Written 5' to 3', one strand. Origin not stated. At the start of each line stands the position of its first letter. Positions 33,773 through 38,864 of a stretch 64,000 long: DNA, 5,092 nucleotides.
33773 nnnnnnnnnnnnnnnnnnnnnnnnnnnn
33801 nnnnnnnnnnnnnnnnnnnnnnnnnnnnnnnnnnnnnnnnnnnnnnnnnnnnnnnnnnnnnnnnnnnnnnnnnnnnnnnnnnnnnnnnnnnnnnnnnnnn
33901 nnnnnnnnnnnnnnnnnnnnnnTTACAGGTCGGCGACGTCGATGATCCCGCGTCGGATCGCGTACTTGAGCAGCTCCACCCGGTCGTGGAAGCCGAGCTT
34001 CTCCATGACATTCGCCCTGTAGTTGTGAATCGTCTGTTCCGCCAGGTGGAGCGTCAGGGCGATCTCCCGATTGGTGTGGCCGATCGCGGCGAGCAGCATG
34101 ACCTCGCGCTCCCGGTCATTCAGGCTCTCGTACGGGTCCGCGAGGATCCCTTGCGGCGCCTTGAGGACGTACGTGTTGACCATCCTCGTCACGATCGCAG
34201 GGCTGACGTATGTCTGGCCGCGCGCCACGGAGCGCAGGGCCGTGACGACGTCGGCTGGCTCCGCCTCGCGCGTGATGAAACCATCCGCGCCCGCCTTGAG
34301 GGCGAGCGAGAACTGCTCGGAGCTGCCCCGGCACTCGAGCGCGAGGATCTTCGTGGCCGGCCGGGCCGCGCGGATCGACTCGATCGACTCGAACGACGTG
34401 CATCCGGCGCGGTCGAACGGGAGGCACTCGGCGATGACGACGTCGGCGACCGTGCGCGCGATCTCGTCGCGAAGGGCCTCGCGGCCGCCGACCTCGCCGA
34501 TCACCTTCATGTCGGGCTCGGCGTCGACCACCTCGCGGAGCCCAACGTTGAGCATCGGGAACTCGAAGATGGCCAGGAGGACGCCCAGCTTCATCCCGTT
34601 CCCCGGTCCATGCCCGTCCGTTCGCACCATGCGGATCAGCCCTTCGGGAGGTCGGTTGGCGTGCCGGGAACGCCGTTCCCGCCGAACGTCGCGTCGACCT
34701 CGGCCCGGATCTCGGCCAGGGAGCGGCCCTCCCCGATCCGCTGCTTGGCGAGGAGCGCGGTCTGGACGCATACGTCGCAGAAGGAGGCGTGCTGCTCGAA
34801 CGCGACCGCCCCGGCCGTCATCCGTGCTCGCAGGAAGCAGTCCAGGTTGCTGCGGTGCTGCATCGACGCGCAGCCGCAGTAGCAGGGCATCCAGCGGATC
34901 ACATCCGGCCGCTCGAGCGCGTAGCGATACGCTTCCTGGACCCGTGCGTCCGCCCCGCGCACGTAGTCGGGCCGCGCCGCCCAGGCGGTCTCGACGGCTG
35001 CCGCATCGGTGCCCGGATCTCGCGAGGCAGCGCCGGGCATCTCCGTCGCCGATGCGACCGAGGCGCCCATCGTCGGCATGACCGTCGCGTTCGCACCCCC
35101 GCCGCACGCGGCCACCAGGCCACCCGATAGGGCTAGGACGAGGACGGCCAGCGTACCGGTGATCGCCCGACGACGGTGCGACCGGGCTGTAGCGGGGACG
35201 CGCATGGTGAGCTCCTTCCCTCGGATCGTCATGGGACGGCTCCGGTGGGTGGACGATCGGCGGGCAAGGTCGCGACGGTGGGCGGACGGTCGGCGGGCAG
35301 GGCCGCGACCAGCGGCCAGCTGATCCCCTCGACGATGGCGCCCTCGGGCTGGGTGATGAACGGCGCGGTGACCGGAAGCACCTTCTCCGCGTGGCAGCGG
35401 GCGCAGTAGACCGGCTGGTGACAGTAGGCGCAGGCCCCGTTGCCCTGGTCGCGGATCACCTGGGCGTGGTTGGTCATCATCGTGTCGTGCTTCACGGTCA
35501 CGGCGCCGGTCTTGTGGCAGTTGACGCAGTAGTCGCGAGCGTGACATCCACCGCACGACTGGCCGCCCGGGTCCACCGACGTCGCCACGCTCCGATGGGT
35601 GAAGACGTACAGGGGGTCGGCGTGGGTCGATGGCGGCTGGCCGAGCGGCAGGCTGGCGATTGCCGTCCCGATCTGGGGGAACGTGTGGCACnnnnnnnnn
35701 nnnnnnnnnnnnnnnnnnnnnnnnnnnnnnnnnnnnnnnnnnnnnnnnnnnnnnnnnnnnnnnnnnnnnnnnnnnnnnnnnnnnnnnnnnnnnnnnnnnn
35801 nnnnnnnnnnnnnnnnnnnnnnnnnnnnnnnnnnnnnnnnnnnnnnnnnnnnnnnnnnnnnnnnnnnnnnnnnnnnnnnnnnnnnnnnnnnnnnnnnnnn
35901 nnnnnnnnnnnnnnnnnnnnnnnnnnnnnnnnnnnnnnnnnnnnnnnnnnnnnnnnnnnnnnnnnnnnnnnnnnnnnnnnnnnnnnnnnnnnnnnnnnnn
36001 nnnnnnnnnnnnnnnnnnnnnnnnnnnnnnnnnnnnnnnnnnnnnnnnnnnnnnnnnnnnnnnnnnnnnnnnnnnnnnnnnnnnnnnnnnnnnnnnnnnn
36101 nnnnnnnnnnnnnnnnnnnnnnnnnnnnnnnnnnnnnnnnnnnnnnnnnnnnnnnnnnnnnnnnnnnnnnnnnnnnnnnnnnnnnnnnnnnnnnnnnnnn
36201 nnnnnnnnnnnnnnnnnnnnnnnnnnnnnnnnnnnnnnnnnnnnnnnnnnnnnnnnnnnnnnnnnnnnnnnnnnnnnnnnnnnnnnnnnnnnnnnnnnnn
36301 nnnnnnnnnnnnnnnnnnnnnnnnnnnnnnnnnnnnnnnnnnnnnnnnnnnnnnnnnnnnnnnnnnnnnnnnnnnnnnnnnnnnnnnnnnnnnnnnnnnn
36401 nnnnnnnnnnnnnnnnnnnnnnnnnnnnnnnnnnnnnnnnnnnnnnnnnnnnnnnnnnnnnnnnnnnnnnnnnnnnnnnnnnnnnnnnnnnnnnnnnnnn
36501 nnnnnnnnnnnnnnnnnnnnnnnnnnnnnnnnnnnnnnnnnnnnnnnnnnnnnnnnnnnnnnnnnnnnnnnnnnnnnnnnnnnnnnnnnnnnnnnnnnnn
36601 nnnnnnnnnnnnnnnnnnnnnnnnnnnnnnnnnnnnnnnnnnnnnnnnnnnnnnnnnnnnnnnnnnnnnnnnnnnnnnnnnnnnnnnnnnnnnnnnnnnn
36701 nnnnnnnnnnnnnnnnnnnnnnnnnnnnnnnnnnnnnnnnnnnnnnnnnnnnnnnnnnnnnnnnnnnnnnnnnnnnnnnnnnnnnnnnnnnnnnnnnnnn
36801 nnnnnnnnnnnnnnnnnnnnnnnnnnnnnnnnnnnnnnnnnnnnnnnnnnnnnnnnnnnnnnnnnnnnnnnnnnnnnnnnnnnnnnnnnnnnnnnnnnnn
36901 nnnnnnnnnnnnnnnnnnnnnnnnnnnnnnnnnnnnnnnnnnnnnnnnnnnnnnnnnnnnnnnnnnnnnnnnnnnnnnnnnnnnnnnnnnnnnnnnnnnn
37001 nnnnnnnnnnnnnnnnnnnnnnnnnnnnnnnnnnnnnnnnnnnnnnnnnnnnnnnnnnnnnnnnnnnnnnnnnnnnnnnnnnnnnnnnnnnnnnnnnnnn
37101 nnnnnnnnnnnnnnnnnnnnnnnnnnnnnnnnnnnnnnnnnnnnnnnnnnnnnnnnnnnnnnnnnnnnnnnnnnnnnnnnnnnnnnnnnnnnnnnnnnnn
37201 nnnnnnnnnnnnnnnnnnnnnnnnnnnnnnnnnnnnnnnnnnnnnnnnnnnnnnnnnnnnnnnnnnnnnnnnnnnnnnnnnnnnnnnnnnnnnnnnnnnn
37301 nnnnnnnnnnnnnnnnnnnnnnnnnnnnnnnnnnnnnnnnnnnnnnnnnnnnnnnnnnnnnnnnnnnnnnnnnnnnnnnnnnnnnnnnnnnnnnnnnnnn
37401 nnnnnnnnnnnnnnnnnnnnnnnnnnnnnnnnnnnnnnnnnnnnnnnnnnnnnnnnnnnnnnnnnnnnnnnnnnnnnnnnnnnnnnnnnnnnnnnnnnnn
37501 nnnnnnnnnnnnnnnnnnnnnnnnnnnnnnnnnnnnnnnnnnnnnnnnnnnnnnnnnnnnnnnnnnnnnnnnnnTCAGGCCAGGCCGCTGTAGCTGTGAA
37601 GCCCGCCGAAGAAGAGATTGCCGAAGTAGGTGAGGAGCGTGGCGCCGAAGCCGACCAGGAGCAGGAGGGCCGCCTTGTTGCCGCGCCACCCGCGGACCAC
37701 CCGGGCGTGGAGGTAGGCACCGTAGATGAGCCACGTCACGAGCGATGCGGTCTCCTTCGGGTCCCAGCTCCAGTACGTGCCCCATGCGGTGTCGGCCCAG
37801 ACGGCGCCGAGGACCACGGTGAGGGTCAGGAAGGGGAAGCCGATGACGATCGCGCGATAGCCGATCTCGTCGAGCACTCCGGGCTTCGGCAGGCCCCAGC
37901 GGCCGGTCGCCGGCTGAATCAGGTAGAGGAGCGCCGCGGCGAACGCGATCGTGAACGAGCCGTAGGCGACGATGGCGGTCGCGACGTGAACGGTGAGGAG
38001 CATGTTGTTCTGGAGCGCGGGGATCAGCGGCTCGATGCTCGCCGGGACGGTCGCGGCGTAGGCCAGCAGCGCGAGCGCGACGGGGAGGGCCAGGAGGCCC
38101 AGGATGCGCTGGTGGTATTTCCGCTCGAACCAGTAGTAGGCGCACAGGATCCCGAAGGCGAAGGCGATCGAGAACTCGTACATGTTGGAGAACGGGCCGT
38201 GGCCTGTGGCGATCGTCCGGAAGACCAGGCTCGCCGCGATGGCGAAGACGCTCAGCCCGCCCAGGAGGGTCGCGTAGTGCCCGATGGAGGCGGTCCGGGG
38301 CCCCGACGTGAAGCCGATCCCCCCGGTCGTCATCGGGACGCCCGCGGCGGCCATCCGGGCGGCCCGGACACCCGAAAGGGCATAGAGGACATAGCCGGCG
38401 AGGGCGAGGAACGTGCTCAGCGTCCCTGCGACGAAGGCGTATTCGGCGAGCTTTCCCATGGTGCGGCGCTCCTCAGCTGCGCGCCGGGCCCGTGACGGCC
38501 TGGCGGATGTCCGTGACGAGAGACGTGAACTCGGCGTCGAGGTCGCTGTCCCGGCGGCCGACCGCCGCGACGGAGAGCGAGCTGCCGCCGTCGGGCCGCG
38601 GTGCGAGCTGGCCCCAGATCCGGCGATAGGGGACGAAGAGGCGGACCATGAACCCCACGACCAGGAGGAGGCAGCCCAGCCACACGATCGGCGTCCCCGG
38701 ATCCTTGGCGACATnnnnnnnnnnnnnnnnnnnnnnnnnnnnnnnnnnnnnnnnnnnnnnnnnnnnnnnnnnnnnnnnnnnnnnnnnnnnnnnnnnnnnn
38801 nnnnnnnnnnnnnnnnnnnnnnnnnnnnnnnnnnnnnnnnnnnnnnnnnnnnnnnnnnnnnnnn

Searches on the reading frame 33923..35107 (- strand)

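Call 39: search_protein_families(library=pfam, proteins=[window:33923-35107:-], max_evalue=0.001)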
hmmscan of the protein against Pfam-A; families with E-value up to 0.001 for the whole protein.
window:33923-35107:- (394 aa): 3 families
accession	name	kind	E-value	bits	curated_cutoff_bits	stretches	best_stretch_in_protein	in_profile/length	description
PF00196.25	GerE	-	9e-17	60.9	23.5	1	328-383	2-57/57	Bacterial regulatory proteins, luxR family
PF00072.30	Response_reg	-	0.00031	21.3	30.2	1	189-291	13-110/111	Response regulator receiver domain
PF08281.18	Sigma70_r4_2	-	0.00034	20.7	25.7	1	327-371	9-54/54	Sigma-70, region 4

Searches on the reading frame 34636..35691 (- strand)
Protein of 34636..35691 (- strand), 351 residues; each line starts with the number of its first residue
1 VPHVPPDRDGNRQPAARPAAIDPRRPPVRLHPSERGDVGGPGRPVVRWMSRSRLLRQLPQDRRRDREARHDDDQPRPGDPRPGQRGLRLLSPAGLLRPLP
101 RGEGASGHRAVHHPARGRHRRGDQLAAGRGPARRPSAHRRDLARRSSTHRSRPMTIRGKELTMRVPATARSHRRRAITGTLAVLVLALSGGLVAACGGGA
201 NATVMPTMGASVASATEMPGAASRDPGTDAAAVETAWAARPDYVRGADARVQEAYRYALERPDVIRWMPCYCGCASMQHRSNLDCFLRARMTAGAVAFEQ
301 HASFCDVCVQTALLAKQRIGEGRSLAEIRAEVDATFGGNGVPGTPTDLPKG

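Call 39: search_protein_families(library=pfam, proteins=[window:34636-35691:-], max_evalue=0.001)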
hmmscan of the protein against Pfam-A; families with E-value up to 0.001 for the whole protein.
window:34636-35691:- (351 aa): 1 family
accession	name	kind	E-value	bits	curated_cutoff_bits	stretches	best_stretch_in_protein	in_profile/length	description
PF13798.11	PCYCGC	-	4.1e-22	79.2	25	1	239-349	42-153/153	Protein of unknown function with PCYCGC motif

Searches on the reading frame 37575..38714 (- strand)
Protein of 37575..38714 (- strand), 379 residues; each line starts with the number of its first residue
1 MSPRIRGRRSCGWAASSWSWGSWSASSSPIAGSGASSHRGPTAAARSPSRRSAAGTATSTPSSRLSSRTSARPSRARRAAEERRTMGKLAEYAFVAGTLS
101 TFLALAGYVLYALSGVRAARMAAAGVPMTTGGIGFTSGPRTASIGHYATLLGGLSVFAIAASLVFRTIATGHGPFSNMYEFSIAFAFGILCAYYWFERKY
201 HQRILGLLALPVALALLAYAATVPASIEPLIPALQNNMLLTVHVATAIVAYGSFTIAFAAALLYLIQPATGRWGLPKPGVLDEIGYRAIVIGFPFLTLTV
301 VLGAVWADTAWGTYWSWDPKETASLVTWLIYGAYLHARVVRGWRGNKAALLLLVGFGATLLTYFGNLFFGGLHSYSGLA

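Call 36: search_protein_families(library=pfam, proteins=[window:37575-38714:-], max_evalue=0.001)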
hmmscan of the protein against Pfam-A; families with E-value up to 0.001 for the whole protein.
window:37575-38714:- (379 aa): 1 family
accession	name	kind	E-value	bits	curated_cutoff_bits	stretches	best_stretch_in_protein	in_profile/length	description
PF01578.25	Cytochrom_C_asm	-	1.7e-45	155.7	29.9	1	176-373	2-212/212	Cytochrome C assembly protein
